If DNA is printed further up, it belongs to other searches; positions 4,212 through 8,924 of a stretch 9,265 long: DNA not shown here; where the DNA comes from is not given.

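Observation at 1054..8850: Compact jetD-first Toprim / kleisin-size / KITE-size / SMC cassette: a divergent Wadjet-like (MksBEFG-like) plasmid-restriction system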

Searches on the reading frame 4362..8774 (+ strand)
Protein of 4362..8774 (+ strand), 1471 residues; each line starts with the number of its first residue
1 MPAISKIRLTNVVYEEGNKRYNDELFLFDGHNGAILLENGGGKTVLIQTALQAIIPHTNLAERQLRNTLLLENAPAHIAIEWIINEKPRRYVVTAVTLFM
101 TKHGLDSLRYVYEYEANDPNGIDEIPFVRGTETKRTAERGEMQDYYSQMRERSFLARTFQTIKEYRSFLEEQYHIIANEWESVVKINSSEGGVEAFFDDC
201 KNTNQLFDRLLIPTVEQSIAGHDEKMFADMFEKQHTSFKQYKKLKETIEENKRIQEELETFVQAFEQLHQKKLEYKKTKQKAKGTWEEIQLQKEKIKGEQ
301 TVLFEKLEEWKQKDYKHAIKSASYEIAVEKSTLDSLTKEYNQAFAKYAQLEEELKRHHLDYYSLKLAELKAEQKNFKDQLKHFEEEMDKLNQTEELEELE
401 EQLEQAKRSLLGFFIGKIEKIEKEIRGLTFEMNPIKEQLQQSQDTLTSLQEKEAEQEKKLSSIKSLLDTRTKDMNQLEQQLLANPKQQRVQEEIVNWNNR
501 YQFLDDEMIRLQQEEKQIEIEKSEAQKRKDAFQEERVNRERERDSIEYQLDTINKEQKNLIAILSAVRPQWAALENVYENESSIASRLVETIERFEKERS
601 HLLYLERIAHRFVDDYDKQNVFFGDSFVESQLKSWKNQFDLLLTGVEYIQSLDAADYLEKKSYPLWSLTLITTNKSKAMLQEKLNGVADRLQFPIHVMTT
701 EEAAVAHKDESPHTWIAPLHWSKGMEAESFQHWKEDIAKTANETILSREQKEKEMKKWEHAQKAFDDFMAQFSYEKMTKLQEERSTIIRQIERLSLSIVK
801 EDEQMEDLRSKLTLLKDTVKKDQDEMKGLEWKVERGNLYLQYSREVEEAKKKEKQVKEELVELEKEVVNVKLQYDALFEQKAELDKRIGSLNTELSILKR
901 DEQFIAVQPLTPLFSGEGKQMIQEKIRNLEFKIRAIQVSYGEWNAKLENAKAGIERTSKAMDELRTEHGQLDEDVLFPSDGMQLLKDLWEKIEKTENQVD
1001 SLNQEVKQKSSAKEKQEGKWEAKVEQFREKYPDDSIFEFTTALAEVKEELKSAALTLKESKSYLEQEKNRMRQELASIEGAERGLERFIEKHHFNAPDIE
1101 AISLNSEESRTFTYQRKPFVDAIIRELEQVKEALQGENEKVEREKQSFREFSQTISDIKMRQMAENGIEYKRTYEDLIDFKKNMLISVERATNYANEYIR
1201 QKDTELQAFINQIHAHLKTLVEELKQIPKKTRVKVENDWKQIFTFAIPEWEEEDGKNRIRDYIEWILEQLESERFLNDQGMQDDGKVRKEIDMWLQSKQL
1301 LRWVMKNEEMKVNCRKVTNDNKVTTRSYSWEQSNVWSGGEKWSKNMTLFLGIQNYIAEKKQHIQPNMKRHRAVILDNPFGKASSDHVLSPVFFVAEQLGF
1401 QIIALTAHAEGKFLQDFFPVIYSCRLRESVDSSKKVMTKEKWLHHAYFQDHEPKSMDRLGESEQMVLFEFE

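Call 4: search_protein_families(library=pfam, proteins=[window:4362-8774:+], max_evalue=1)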
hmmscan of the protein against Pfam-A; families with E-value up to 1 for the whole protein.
window:4362-8774:+ (1471 aa): 1 family
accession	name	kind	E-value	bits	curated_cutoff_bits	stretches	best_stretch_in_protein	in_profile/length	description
PF20542.4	DUF6757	-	0.43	11.2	27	1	381-404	26-49/54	Family of unknown function (DUF6757)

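Call 5: search_protein_families(library=padloc, proteins=[window:4362-8774:+], max_evalue=1)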
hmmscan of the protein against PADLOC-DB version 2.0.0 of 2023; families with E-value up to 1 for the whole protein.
window:4362-8774:+ (1471 aa): 10 families
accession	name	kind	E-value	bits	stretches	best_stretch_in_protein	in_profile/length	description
PDLC00582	JetC3|JetC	-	0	2014.5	1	1-1469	1-1472/1472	DUF3584 domain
PDLC00583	JetC3|JetC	-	6.6e-39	131.6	3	1-420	1-434/1471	DUF3584 domain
PDLC00585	JetC3|JetC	-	2e-37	126.4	3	1-689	1-682/1457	DUF3584 domain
PDLC00581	JetC3|JetC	-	5.3e-36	121.9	1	1-1393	1-1403/1473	DUF3584 domain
PDLC00578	JetC3|JetC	-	1.8e-15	53.8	2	34-555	38-566/1451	DUF3584 domain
PDLC00586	JetC3|JetC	-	1.1e-13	47.6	2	1337-1407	1376-1439/1486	DUF3584 domain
PDLC00589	JetC3|JetC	-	2.1e-11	40.3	2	35-151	55-163/1486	DUF3584 domain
PDLC00584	JetC3|JetC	-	4.2e-11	39.1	2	1-885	1-904/1494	DUF3584 domain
PDLC00588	JetC3|JetC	-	2.1e-10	37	3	1335-1431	1342-1433/1484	DUF3584 domain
PDLC00551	JetC2|JetC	-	7.5e-05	18.7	2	840-1166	271-583/1365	DUF3584 domain; MukB-like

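Call 6: search_protein_families(library=ncbifam, proteins=[window:4362-8774:+], max_evalue=1)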
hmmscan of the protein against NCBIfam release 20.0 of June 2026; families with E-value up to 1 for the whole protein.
window:4362-8774:+ (1471 aa): 4 families
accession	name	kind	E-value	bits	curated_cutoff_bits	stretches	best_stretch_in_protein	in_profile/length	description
TIGR02168.1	SMC_prok_B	equivalog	3.4e-10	38.4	567.35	4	920-1211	249-550/1181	chromosome segregation protein SMC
TIGR02169.1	SMC_prok_A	equivalog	4.9e-09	34.5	729.4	4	417-601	718-901/1165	chromosome segregation protein SMC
NF045487.1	ASRP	equivalog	6.5e-07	28.3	300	3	329-511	116-286/593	archaea-specific SMC-related protein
NF007141.0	PRK09585.1-5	equivalog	0.43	9.4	352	0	1440-1459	232-251/370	anhydro-N-acetylmuramic acid kinase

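Call 30: search_solved_structures(query=window:4362-8774:+, max_evalue=1, show_alignments=0)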
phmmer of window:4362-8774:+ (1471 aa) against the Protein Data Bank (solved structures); distinct sequences matched with E-value up to 1: 3.
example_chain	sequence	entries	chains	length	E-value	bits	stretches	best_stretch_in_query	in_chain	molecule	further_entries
6wxh_D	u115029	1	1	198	0.1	13.4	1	438-565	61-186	Colicin-E1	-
9tqb_F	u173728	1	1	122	0.15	12.9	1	456-535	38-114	SNAPIN protein homolog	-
5y05_A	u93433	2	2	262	0.54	11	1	421-569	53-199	msmeg_4306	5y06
